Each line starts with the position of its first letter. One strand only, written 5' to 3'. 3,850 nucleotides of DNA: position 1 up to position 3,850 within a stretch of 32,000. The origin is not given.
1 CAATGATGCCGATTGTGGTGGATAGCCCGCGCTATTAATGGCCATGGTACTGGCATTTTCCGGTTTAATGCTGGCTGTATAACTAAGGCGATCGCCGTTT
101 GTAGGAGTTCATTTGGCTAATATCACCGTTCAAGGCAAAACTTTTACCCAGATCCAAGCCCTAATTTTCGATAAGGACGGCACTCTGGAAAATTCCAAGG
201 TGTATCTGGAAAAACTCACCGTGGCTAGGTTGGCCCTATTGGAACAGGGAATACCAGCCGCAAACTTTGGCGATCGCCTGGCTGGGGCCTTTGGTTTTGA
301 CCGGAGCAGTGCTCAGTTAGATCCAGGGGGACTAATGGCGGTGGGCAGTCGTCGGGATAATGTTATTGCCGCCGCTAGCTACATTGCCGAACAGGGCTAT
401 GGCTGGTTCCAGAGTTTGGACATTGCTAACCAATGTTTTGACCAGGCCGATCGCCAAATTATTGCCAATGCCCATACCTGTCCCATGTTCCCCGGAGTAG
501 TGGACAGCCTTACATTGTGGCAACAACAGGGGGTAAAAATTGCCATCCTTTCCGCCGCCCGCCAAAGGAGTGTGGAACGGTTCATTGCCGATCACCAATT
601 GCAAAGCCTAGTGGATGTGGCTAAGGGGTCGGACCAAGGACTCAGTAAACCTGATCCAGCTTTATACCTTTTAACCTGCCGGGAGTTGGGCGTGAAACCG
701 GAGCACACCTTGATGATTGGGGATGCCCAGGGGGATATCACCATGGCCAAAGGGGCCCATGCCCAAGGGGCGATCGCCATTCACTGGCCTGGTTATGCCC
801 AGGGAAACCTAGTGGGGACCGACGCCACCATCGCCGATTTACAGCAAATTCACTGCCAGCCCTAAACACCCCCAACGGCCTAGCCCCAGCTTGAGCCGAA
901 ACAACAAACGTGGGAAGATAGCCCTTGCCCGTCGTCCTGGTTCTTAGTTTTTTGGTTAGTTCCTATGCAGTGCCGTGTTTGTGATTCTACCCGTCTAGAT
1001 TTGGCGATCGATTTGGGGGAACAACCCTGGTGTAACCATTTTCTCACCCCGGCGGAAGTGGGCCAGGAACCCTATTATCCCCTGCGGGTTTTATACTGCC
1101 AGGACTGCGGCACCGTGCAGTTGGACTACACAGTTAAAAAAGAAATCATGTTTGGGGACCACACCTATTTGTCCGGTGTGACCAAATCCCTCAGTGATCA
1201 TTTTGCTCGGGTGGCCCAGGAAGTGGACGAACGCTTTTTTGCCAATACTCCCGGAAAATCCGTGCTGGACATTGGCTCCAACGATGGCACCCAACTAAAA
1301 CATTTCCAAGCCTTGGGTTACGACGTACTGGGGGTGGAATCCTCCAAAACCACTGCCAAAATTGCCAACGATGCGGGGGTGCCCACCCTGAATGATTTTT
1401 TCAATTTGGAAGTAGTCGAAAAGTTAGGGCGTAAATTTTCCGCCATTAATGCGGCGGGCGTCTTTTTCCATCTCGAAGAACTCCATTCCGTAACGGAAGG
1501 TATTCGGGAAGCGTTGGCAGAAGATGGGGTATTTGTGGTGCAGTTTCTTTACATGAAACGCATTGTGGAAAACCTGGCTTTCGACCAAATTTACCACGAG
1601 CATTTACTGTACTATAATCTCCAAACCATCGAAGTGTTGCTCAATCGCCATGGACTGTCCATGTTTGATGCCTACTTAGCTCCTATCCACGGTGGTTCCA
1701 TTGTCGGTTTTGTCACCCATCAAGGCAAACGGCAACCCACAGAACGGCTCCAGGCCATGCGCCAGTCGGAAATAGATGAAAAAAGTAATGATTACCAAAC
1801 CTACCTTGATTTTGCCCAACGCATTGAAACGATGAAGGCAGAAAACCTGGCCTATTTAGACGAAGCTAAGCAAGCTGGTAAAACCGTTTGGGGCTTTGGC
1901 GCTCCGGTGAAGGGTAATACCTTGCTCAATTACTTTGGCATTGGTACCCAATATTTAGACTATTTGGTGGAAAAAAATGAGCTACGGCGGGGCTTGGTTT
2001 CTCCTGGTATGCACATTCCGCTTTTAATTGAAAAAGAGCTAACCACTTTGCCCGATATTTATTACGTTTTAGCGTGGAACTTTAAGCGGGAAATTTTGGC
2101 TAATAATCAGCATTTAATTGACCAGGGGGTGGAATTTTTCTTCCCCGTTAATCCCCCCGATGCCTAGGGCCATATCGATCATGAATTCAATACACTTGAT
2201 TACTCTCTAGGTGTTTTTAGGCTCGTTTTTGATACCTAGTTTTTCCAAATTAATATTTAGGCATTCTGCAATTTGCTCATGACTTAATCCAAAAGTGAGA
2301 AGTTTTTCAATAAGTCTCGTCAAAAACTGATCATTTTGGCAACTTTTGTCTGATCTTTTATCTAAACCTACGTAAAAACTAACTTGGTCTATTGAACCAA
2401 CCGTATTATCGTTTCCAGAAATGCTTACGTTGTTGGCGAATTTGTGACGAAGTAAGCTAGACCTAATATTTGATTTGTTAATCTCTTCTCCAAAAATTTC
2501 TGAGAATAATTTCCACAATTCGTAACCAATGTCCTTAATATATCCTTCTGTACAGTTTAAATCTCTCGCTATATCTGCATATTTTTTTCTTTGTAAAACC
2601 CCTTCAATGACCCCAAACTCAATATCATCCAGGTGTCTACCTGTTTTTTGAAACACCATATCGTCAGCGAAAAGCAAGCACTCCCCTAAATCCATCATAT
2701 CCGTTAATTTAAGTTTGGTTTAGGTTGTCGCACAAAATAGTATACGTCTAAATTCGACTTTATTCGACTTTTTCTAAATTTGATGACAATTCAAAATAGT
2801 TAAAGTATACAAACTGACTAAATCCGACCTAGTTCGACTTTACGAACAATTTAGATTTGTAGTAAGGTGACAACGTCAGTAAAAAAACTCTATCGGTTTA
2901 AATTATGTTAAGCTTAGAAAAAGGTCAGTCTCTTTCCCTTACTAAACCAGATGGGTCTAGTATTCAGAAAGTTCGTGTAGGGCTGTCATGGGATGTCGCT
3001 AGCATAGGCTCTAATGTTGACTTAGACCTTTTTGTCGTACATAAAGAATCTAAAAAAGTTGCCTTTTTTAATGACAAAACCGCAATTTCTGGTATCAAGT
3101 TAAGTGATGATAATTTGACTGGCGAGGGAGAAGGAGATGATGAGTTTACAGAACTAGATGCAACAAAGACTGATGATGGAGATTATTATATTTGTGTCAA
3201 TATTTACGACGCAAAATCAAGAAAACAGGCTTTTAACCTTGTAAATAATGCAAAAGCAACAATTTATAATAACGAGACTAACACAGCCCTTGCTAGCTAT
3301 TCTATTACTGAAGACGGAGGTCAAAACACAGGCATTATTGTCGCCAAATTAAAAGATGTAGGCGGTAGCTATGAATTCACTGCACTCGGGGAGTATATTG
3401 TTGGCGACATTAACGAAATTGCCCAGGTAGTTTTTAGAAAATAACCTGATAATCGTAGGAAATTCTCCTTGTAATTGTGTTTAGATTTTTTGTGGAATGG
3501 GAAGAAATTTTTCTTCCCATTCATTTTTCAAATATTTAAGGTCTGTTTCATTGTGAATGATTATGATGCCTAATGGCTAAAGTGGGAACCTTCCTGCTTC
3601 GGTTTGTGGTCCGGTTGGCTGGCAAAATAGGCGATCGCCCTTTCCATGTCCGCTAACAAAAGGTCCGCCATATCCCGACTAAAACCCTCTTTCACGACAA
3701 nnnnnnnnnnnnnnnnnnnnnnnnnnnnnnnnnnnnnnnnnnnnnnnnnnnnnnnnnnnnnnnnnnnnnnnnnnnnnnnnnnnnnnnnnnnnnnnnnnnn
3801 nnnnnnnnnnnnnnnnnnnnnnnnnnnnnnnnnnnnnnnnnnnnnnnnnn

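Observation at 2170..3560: Low-GC two-gene islet: free-standing HTH protein divergent from an orphan single-domain TerD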

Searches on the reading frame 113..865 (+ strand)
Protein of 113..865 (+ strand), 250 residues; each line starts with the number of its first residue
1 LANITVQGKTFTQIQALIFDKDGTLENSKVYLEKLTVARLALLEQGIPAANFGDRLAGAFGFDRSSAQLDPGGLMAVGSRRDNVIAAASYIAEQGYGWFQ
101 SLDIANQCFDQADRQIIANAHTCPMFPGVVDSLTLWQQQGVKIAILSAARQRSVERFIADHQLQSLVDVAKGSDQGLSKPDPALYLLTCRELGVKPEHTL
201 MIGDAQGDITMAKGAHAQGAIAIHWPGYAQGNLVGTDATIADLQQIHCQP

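Call 72: search_protein_families(library=pfam, proteins=[window:113-865:+], max_evalue=0.0001)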
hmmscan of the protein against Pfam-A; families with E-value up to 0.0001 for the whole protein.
window:113-865:+ (250 aa): 4 families
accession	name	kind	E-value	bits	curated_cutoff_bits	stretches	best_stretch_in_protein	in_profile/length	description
PF00702.32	Hydrolase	-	4.2e-26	93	26.4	1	14-216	1-191/191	haloacid dehalogenase-like hydrolase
PF13419.12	HAD_2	-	2.9e-20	73.5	23.8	1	108-218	61-174/178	Haloacid dehalogenase-like hydrolase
PF13242.12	Hydrolase_like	-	3.3e-07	30.6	22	1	178-219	3-45/75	HAD-hyrolase-like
PF12710.13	HAD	-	1.2e-05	26.3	27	1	117-213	81-189/189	haloacid dehalogenase-like hydrolase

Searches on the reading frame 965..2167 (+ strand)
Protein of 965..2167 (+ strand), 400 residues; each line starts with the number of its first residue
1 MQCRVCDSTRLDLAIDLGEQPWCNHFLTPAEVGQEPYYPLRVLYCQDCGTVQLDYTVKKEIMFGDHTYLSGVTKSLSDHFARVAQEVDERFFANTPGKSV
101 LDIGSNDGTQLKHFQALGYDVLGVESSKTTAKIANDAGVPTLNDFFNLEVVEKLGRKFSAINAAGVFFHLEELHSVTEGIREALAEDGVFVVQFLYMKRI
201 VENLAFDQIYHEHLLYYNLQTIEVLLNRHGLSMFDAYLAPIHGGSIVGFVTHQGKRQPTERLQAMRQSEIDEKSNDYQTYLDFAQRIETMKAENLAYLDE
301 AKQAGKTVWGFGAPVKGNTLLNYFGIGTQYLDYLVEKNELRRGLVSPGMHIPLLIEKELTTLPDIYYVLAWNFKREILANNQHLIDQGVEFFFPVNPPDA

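Call 4: search_protein_families(library=pfam, proteins=[window:965-2167:+], max_evalue=1)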
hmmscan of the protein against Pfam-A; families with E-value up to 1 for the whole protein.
window:965-2167:+ (400 aa): 6 families
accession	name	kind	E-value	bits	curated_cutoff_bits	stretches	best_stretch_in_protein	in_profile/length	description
PF08484.17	Methyltransf_14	-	4.2e-49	166.8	23.5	1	240-395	1-159/160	C-methyltransferase C-terminal domain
PF08421.16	Methyltransf_13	-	4.6e-23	81.6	31.3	1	3-63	1-62/62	Putative zinc binding domain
PF13489.12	Methyltransf_23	-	1.1e-13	51.7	27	1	80-232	6-160/164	Methyltransferase domain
PF08242.18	Methyltransf_12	-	2.7e-07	31.6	30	1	101-190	1-98/98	Methyltransferase domain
PF08241.18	Methyltransf_11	-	2.4e-05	25.3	21.2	1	101-192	1-95/95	Methyltransferase domain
PF13649.12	Methyltransf_25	-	0.004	18.3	27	1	100-188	1-97/97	Methyltransferase domain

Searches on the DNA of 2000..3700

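Call 78: search_rna_families(source=window, start=2000, end=3700, threshold=evalue, max_evalue=1)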
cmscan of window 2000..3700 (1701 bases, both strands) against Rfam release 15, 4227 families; matches with E-value up to 1: 1.
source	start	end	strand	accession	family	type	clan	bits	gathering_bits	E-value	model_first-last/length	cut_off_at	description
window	3487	3551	-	RF02029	sraA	Gene; sRNA;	-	25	56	0.42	1-95/95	no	sraA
